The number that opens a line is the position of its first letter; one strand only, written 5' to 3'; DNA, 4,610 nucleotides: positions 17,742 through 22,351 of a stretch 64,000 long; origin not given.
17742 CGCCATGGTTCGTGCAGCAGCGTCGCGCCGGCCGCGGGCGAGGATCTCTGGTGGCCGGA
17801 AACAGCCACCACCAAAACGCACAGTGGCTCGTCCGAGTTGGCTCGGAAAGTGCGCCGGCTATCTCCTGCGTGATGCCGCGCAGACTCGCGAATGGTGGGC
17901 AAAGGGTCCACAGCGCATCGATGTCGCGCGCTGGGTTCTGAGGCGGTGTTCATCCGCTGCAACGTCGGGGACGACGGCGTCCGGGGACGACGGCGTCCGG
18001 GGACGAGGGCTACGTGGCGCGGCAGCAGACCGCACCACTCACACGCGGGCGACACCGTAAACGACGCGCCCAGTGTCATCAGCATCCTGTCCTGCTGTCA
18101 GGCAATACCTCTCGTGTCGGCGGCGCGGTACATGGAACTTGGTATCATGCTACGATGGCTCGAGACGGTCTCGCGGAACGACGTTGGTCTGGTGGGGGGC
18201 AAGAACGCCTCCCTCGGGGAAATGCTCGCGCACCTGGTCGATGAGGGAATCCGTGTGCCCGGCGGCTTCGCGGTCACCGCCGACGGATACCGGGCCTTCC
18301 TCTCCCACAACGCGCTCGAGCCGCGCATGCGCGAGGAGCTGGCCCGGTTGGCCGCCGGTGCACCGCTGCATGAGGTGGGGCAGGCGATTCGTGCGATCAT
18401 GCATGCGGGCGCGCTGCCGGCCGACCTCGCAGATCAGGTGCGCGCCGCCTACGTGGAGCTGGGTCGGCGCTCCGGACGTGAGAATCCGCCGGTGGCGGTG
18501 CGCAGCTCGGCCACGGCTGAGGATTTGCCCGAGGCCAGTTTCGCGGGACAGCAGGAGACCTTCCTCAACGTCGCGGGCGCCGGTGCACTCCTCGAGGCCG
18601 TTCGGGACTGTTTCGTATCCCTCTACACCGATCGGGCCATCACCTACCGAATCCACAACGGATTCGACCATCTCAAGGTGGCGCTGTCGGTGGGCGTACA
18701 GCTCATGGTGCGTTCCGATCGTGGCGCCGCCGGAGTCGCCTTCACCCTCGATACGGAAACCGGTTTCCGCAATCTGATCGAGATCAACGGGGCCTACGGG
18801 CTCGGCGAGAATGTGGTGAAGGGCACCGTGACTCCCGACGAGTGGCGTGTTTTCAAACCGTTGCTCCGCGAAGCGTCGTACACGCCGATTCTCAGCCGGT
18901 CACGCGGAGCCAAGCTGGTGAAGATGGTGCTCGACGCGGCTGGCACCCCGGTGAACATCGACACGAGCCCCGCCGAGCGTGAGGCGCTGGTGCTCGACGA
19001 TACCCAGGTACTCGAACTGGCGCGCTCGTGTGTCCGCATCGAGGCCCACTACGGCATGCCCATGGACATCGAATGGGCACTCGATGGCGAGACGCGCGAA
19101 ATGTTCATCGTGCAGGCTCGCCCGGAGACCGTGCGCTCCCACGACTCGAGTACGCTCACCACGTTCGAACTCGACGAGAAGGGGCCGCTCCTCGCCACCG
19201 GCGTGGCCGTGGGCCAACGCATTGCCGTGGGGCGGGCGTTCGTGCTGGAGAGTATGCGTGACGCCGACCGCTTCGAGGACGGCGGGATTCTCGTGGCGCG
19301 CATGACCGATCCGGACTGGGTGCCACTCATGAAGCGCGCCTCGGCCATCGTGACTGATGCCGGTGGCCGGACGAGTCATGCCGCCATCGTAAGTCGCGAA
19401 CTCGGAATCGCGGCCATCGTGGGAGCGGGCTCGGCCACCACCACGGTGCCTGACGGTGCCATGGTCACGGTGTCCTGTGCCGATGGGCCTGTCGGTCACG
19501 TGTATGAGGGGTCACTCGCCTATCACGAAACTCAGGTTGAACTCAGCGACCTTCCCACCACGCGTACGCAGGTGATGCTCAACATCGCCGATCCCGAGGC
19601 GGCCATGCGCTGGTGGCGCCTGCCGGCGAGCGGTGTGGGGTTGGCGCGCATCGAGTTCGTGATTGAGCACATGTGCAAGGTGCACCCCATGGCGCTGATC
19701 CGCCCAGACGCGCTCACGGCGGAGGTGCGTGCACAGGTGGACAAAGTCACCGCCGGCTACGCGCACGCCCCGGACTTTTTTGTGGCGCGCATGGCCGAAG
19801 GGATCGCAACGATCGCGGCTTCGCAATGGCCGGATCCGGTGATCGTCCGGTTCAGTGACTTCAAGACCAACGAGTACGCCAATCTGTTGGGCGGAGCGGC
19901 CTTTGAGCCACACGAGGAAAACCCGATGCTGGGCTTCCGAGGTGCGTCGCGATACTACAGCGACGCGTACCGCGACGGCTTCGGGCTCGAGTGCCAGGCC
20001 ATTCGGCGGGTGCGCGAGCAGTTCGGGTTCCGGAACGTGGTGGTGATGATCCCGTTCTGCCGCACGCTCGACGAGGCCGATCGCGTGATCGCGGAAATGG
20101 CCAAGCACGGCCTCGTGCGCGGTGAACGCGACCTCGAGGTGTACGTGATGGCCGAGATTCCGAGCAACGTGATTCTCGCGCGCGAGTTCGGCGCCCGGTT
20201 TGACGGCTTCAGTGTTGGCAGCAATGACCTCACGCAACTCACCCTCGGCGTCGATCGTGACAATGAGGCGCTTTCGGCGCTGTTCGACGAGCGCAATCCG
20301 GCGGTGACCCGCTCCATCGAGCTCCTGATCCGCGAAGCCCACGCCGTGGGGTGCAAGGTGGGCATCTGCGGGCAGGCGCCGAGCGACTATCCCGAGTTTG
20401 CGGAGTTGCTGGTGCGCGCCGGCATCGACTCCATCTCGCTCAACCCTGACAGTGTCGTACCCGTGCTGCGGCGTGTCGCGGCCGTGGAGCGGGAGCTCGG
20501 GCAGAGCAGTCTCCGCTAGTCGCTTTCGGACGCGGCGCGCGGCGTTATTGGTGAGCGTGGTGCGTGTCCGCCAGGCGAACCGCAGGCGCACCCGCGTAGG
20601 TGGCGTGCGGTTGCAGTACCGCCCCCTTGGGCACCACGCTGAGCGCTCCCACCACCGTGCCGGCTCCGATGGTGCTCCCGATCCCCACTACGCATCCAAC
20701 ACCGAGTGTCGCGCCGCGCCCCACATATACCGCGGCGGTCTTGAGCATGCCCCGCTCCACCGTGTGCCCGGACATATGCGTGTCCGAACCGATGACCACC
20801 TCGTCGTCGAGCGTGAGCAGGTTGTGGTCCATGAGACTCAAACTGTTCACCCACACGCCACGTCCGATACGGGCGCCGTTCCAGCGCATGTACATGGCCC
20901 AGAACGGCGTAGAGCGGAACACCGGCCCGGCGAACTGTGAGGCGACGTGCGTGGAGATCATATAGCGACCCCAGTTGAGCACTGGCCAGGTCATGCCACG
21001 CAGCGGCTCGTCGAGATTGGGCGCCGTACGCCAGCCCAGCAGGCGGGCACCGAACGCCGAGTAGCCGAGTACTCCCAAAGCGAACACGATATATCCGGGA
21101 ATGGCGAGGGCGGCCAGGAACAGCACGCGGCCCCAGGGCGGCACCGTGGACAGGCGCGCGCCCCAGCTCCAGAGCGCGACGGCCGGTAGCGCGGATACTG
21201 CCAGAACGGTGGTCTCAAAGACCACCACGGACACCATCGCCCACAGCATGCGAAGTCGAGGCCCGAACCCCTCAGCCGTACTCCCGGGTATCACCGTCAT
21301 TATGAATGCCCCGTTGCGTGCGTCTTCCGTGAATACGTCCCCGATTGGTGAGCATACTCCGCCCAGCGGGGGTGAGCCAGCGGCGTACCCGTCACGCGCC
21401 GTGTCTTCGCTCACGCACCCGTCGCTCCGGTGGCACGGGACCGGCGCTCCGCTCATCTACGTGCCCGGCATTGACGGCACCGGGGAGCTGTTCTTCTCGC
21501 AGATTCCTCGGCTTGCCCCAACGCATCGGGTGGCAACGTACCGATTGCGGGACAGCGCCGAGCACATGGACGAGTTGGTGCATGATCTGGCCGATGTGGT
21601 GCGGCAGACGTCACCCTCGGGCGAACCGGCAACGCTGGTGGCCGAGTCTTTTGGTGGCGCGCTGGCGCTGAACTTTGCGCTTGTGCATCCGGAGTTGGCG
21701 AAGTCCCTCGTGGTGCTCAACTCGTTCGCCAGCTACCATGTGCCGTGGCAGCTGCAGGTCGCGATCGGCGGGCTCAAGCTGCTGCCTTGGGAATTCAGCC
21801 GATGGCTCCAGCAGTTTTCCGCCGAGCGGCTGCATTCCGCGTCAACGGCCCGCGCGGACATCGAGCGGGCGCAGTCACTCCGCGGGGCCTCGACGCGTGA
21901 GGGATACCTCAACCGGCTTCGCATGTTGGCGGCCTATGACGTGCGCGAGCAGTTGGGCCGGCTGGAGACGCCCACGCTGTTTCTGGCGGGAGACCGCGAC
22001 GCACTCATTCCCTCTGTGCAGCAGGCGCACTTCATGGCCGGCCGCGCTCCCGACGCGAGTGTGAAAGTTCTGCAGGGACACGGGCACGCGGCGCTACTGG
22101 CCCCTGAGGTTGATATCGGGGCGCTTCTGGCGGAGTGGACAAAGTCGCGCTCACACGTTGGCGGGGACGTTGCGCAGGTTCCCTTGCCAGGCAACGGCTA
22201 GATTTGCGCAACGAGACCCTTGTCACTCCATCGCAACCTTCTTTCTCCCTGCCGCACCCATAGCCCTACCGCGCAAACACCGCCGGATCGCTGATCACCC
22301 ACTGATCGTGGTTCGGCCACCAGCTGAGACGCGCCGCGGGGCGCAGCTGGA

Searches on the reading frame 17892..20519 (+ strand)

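Call 29: search_protein_families(library=pfam, proteins=[window:17892-20519:+], max_evalue=0.001)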
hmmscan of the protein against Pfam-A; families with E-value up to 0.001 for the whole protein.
window:17892-20519:+ (875 aa): 3 families
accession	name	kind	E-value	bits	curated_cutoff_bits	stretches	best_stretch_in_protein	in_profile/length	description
PF01326.24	PPDK_N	-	5.1e-110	368.2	27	1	99-420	2-317/328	Pyruvate phosphate dikinase, AMP/ATP-binding domain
PF02896.24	PEP-utilizers_C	-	3.6e-62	210.6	22.8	1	555-865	16-291/293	PEP-utilising enzyme, PEP-binding domain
PF00391.29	PEP-utilizers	-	6.9e-26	90.1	23.1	1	461-532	1-72/72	PEP-utilising enzyme, mobile domain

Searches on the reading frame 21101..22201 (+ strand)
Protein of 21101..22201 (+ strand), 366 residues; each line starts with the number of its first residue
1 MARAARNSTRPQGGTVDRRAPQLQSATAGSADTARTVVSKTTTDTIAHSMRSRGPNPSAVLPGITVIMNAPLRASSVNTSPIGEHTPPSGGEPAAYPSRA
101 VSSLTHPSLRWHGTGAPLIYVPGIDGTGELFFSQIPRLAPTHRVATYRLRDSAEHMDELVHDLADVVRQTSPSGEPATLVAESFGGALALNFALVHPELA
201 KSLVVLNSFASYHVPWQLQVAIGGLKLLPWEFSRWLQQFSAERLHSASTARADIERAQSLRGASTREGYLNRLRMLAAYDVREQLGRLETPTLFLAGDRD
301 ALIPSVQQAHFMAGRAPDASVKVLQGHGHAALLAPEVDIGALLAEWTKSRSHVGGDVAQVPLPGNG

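Call 44: search_protein_families(library=pfam, proteins=[window:21101-22201:+], max_evalue=0.0001)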
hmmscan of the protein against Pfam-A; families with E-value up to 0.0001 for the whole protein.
window:21101-22201:+ (366 aa): 3 families
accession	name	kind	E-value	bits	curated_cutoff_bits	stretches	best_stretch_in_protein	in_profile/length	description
PF00561.26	Abhydrolase_1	-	8.4e-16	58.8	25.8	1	117-239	2-131/245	alpha/beta hydrolase fold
PF12146.15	Hydrolase_4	-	2.4e-14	53.7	27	1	153-332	52-235/239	Serine aminopeptidase, S33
PF12697.13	Abhydrolase_6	-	5.9e-09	37.3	26.3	1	119-336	2-212/217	Alpha/beta hydrolase family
